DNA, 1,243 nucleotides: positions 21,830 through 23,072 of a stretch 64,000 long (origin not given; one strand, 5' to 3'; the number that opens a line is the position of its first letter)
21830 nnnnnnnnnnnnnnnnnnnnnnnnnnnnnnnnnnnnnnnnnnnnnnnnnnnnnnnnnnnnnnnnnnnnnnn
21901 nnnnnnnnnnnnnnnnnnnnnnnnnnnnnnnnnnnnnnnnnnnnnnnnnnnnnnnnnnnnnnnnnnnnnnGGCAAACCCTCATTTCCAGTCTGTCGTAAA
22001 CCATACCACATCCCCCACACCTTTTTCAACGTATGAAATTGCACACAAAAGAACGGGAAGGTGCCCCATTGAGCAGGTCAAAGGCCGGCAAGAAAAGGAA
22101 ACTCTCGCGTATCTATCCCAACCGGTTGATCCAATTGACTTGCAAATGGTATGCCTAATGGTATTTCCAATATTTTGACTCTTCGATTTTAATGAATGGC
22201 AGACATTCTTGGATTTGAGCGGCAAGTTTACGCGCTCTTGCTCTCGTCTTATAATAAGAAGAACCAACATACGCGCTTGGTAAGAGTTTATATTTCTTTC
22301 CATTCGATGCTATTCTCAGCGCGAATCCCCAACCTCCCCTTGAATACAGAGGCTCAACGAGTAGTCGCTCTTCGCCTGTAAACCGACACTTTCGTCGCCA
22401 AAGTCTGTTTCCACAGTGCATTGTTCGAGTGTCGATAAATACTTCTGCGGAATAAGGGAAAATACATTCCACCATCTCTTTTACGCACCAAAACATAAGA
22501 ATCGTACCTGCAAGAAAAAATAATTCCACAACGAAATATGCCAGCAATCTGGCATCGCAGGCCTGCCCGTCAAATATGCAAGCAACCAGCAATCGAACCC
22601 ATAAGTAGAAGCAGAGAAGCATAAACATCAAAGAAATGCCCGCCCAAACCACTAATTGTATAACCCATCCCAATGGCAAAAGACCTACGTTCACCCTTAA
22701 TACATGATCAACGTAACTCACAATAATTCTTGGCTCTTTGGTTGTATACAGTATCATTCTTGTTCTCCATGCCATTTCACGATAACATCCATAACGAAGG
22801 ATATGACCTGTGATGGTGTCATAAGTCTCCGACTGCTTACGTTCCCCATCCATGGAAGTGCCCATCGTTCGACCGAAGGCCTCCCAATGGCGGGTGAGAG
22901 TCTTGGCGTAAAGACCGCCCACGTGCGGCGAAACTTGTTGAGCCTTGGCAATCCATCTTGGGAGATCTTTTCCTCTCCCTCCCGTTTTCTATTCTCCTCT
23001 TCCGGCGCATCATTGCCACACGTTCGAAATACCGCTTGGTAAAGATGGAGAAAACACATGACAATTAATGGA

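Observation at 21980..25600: Low-GC island of small membrane and lipoprotein genes, candidate orphan immunity or defence islet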

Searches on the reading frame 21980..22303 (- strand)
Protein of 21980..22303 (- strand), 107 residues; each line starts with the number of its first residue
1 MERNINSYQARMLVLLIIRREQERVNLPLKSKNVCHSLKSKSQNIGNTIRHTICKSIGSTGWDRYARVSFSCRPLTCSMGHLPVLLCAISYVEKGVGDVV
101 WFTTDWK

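Call 6: search_protein_families(library=pfam, proteins=[window:21980-22303:-], max_evalue=0.1)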
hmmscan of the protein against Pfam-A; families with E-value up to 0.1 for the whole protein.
window:21980-22303:- (107 aa): 1 family
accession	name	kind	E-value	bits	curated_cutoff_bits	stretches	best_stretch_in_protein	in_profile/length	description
PF20416.4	UTP20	-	0.011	15.6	27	1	17-61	24-68/221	U3 small nucleolar RNA-associated protein 20 domain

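Call 7: search_protein_families(library=padloc, proteins=[window:21980-22303:-], max_evalue=0.1)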
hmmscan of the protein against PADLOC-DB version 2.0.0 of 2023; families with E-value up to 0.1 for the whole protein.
window:21980-22303:- (107 aa): 0 families

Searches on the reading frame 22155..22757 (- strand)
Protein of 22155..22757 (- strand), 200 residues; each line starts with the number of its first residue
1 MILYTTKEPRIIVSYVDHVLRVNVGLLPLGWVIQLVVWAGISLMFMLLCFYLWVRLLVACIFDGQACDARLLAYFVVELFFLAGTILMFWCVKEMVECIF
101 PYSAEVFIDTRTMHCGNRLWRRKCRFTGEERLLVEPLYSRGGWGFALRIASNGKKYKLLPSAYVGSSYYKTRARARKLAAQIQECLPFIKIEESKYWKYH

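Call 54: find_related_loci(query=A5, collection=metagenome_contigs, flank=6000)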
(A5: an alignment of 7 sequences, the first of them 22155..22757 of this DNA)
Query A5 (200 aa) in metagenome_contigs; peptide patterns used: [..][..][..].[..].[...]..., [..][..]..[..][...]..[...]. (x = any residue, [..] = any of these).
185 stretches matched a pattern; 1 encode a relative of the query (tblastn E <= 1e-3); 1 distinct loci.
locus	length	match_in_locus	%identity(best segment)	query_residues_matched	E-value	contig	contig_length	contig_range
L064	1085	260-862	43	1-200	3e-49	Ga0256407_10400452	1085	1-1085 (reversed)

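Call 60: predict_structure(alignment_id=A4)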
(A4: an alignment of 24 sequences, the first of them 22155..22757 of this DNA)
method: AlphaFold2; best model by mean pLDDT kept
length: 200 residues; sequences in the alignment: 24
mean_pLDDT: 89.8   pTM: 0.76
mean pLDDT of the five models: 89.8, 88.9, 88.7, 88.1, 86.0
residues with pLDDT >= 90: 137; 70-90: 52; 50-70: 7; < 50: 4
segments of 3 or more residues with pLDDT < 50: 1-4
pLDDT, mean of each block of 10 residues (from residue 1): 56 94 88 92 96 92 76 90 95 90 95 92 93 94 94 93 90 95 93 88
secondary structure, 60 per line:
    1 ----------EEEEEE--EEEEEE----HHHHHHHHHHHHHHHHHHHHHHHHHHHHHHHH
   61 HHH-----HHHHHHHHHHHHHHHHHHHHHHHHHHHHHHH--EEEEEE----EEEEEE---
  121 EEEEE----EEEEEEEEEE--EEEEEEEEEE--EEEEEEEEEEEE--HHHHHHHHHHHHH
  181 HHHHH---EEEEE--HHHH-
elements in order: E11-16 E19-24 H29-63 H69-99 E102-107 E112-117 E121-125 E130-139 E142-151 E154-165 H168-185 E189-193 H196-199

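Call 78: fold_search(model_id=the predicted structure, library=pdb)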
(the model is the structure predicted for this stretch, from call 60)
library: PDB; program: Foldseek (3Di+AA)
matches with E <= 10: 481; with E <= 0.001: 1
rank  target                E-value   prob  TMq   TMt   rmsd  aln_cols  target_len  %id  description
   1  8kei_D                9.8e-04  1.00  0.38  0.44   7.7       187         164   12  Cryo-EM structure of NADPH oxidase 2 in complex with p22phox and EROS (released 2024-05-22)
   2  6l1e                  5.2e-02  0.87  0.28  0.26   8.7       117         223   13  Crystal structure of middle domain of hSSRP1 (released 2020-09-30)
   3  5ums                  9.3e-02  0.75  0.26  0.23   9.8       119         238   13  Crystal structure of middle double PH domain of human FACT complex subunit SSRP1 (released 2018-01-31)
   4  3sr2_H                9.9e-02  0.15  0.13  0.12  14.2       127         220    9  Crystal Structure of Human XLF-XRCC4 Complex (released 2011-07-20)
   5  5dmq_A                1.2e-01  0.51  0.24  0.10   7.4       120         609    9  Crystal structure of mouse eRF1 in complex with Reverse Transcriptase (RT) of Moloney Murine Leukemia Virus (released 2016-07-06)
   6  2qm4_D                1.4e-01  0.13  0.13  0.12  14.5       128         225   11  Crystal structure of human XLF/Cernunnos, a non-homologous end-joining factor (released 2007-12-11)
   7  4pq0                  2.1e-01  0.51  0.27  0.24   9.4       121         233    7  Crystal structure of POB3 middle domain at 1.65A (released 2014-03-26)
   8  3brh_B                2.2e-01  0.18  0.13  0.09   8.7        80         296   15  Protein Tyrosine Phosphatase PTPN-22 (Lyp) bound to the mono-Phosphorylated Lck active site peptide (released 2009-02-17)
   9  2gcl_A                2.3e-01  0.41  0.20  0.18   6.6        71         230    8  Structure of the Pob3 Middle domain (released 2006-05-23)
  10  2gcl_B                2.6e-01  0.47  0.27  0.24  10.0       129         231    8  Structure of the Pob3 Middle domain (released 2006-05-23)
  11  8xjx_A                2.6e-01  0.20  0.22  0.10  12.0       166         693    8  Structure of the Argonaute protein from Kurthia massiliensis in complex with guide DNA and 19-mer target DNA (released 2025-01-01)
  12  9n82_c                2.6e-01  0.12  0.14  0.12  14.4       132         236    9  The ligation (AMP-Lys) complex in the NHEJ pathway (released 2025-04-23)
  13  3q4f_A                3.0e-01  0.10  0.13  0.12  14.6       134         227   10  Crystal structure of xrcc4/xlf-cernunnos complex (released 2011-08-03)
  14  2kt9_MODEL_1_A        3.1e-01  0.51  0.19  0.31   9.6       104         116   10  Solution NMR Structure of Probable 30S Ribosomal Protein PSRP-3 (Ycf65-like protein) from Synechocystis sp. (s (released 2010-02-16)
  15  9eh2_y                3.1e-01  0.47  0.26  0.14   9.9       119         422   13  RNA polymerase II-DSIF-SPT6-PAF1c-TFIIS-IWS1-SETD2-FACT nucleosome upstream (released 2024-12-18)
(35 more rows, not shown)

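Call 90: search_solved_structures(query=A4, max_evalue=1)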
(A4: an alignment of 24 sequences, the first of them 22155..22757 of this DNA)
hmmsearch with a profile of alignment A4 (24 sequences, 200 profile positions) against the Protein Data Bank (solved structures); distinct sequences matched with E-value up to 1: 3.
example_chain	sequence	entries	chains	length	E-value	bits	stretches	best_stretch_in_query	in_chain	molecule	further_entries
9nm2_A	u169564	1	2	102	0.026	17.4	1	6-92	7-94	Cell division protein CrgA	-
2mmu_A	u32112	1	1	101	0.026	17.4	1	6-92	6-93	Cell division protein CrgA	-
9llg_M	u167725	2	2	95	0.14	15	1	27-102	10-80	De novo designed negative allosteric GPCR exoframe modulator targeting TM5/6/7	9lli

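Call 92: search_protein_families(library=pfam, alignment_id=A4, max_evalue=0.05)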
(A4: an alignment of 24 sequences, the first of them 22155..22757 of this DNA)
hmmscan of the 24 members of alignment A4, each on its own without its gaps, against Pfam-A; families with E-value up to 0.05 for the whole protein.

A. member 1, window:22155-22757:- (200 aa): 0 families

B. families by the number of members that match (of 24 scanned): 9 families
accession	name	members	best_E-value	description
PF07332.16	Phage_holin_3_6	2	0.018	Putative Actinobacterial Holin-X, holin superfamily III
PF14020.11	DUF4236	1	0.0033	Protein of unknown function (DUF4236)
PF07377.18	DUF1493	1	0.0058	Protein of unknown function (DUF1493)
PF22731.1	NCH4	1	0.0094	NACHT C-terminal Helical domain 4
PF19845.4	DUF6320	1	0.011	Family of unknown function (DUF6320)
PF25631.1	Inovirus_capsid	1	0.015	Inovirus capsid protein family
PF01061.29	ABC2_membrane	1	0.029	ABC-2 type transporter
PF07884.19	VKOR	1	0.037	Vitamin K epoxide reductase family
PF05987.18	DUF898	1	0.042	Bacterial protein of unknown function (DUF898)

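Call 96: search_dna_similar(query=window:22155-22757:-, collection=plasmids, mode=protein, max_evalue=0.001, max_rows=10)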
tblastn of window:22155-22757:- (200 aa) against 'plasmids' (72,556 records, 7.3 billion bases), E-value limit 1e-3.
No match.

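Call 97: search_dna_similar(query=window:22155-22757:-, collection=phages, mode=protein, max_evalue=0.001, max_rows=10)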
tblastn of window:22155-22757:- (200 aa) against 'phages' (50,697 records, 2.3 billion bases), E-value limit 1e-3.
No match.

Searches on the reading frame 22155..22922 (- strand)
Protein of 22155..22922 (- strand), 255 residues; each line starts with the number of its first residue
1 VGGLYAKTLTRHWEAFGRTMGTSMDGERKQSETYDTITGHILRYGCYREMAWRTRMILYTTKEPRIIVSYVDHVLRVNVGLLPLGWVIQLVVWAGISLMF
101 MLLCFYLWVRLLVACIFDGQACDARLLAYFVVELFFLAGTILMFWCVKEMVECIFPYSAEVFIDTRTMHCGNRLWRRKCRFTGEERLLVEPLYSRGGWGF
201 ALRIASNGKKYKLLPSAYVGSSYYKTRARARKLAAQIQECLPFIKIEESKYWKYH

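Call 6: search_protein_families(library=pfam, proteins=[window:22155-22922:-], max_evalue=0.1)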
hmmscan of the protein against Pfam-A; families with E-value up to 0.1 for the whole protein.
window:22155-22922:- (255 aa): 0 families

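Call 7: search_protein_families(library=padloc, proteins=[window:22155-22922:-], max_evalue=0.1)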
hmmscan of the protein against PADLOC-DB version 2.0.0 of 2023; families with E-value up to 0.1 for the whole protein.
window:22155-22922:- (255 aa): 0 families

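Call 18: search_protein_families(library=ncbifam, proteins=[window:22155-22922:-], max_evalue=0.1)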
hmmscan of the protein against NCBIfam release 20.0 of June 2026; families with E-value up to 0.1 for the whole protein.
window:22155-22922:- (255 aa): 0 families

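Call 19: search_protein_families(library=phrogs, proteins=[window:22155-22922:-], max_evalue=0.1)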
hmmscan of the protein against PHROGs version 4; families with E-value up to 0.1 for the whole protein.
window:22155-22922:- (255 aa): 0 families

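Call 21: find_homologous_proteins(query=window:22155-22922:-, max_evalue=0.01)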
Query window:22155-22922:- (255 aa): 4 proteins with E <= 0.01 among 382 candidates.
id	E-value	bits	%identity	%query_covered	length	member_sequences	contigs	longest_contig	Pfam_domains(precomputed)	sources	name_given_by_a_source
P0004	4.4e-158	543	100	93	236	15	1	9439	-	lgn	-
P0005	3.3e-111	389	86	78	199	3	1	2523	-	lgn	-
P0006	3.2e-71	258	62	78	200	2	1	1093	-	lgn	-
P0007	1.0e-49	188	46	80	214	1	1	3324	-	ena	-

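Call 28: find_encoding_contigs(protein=P0007, flank=10000, max_places=6)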
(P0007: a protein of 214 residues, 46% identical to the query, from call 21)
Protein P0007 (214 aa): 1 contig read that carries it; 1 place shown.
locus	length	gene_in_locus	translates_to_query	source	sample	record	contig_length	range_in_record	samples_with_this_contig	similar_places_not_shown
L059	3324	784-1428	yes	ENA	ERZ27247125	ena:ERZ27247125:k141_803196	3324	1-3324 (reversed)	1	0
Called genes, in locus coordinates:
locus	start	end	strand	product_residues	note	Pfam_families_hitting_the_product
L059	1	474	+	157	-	?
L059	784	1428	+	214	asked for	-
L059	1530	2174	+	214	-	-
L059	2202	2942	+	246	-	PF06414:Zeta_toxin (faint), PF13671:AAA_33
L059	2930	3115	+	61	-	-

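Call 39: find_encoding_contigs(protein=P0005, flank=10000, max_places=6)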
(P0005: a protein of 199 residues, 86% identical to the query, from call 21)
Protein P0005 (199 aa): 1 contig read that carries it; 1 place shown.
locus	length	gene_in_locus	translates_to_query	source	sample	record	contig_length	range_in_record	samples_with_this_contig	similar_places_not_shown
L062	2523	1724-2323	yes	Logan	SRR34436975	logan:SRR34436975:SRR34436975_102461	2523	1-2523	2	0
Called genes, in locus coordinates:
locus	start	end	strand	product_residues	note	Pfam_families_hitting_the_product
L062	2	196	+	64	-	?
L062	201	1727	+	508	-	-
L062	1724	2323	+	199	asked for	-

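Call 40: find_encoding_contigs(protein=P0006, flank=10000, max_places=6)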
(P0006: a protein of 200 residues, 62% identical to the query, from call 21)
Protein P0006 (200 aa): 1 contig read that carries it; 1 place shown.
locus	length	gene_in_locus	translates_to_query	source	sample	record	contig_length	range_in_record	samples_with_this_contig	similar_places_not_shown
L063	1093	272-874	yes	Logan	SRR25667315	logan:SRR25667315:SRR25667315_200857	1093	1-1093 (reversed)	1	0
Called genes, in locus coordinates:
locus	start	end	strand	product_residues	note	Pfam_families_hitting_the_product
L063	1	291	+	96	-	?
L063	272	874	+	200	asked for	-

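Call 45: search_protein_representatives(alignment_id=A1)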
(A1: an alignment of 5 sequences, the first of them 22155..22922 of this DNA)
Query: 5 sequences, 215 profile positions. Proteins with E-value up to 0.001 (for the whole library): 27; up to 1e-10: 9; up to 1e-30: 5. The best 27 are listed.
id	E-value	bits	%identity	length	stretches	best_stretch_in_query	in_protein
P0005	5.3e-113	392.3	-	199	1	16-215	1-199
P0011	7.0e-64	231.8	-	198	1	17-215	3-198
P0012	2.1e-59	217.2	-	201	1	16-215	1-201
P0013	1.9e-54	200.9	-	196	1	16-215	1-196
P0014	1.2e-45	172.2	-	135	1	87-215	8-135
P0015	1.3e-21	93.6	-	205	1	18-212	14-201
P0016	1.7e-21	93.2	-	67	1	147-213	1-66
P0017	5.1e-16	75.4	-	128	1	123-205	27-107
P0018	1.7e-11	60.6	-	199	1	29-212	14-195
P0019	4.3e-08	49.4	-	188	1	26-192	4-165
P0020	6.7e-08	48.8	-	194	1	71-203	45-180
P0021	9.4e-08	48.3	-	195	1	26-213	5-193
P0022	1.4e-07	47.8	-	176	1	82-214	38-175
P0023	9.7e-07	45.0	-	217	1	63-193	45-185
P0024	1.9e-06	44.1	-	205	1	29-212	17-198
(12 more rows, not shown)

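Call 48: search_protein_families(library=pfam, proteins=[L062:201-1727:+, L059:1512-2174:+, L059:2202-2942:+], max_evalue=0.1)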
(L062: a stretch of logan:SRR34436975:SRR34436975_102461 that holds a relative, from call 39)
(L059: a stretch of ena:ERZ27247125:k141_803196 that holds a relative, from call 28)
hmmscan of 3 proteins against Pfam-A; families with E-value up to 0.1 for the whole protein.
L062:201-1727:+ (508 aa): 0 families

L059:1512-2174:+ (220 aa): 0 families

L059:2202-2942:+ (246 aa): 9 families
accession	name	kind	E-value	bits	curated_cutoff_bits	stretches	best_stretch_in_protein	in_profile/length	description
PF13671.12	AAA_33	-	7.1e-10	39.8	27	1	62-187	1-134/143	AAA domain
PF06414.18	Zeta_toxin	-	1.4e-09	38.1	22.3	2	121-209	91-183/199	Zeta toxin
PF13238.12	AAA_18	-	0.00012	22.9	29.4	1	64-176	2-114/128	AAA domain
PF13555.12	AAA_29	-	0.0037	17.4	27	1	61-85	23-51/61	P-loop containing region of AAA domain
PF00005.33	ABC_tran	-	0.016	16.3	25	1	62-83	13-34/137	ABC transporter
PF18748.7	HMUDK_HMUD1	-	0.029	14.3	27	0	61-85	18-42/196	5-hmdU DNA kinase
PF13304.12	AAA_21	-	0.042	14.3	27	1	63-80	2-19/304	AAA domain, putative AbiEii toxin, Type IV TA system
PF13173.12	AAA_14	-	0.047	14.1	27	1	61-96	3-42/129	AAA domain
PF13476.12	AAA_23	-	0.093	13.8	27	0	60-76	19-35/201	AAA domain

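Call 82: search_protein_families(library=pfam, proteins=[L059:40-474:+], max_evalue=0.01)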
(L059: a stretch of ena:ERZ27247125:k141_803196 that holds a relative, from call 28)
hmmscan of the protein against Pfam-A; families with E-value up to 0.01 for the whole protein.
L059:40-474:+ (144 aa): 1 family
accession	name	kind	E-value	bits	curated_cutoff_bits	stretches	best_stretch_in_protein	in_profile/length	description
PF02371.22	Transposase_20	-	2.4e-14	53.9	21.3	1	9-89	5-87/87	Transposase IS116/IS110/IS902 family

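Call 83: search_protein_families(library=ncbifam, proteins=[L062:201-1727:+, L063:1-291:+], max_evalue=0.01)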
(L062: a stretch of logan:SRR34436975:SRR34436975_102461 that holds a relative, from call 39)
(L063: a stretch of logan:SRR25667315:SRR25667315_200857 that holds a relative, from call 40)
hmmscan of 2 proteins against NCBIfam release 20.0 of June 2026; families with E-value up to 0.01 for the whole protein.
L062:201-1727:+ (508 aa): 1 family
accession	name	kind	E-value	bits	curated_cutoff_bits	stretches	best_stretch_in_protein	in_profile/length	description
TIGR03696.1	Rhs_assc_core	domain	4e-15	56.1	32.5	1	223-304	1-75/76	RHS repeat-associated core domain-containing protein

L063:1-291:+ (96 aa): 1 family
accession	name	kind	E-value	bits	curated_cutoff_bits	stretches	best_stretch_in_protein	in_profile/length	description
TIGR03696.1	Rhs_assc_core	domain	4.2e-13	49.6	32.5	1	20-85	4-70/76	RHS repeat-associated core domain-containing protein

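Call 89: search_solved_structures(query=L062:1056-1727:+, max_evalue=1)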
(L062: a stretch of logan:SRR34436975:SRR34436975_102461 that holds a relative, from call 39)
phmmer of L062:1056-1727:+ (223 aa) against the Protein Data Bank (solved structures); distinct sequences matched with E-value up to 1: 0.
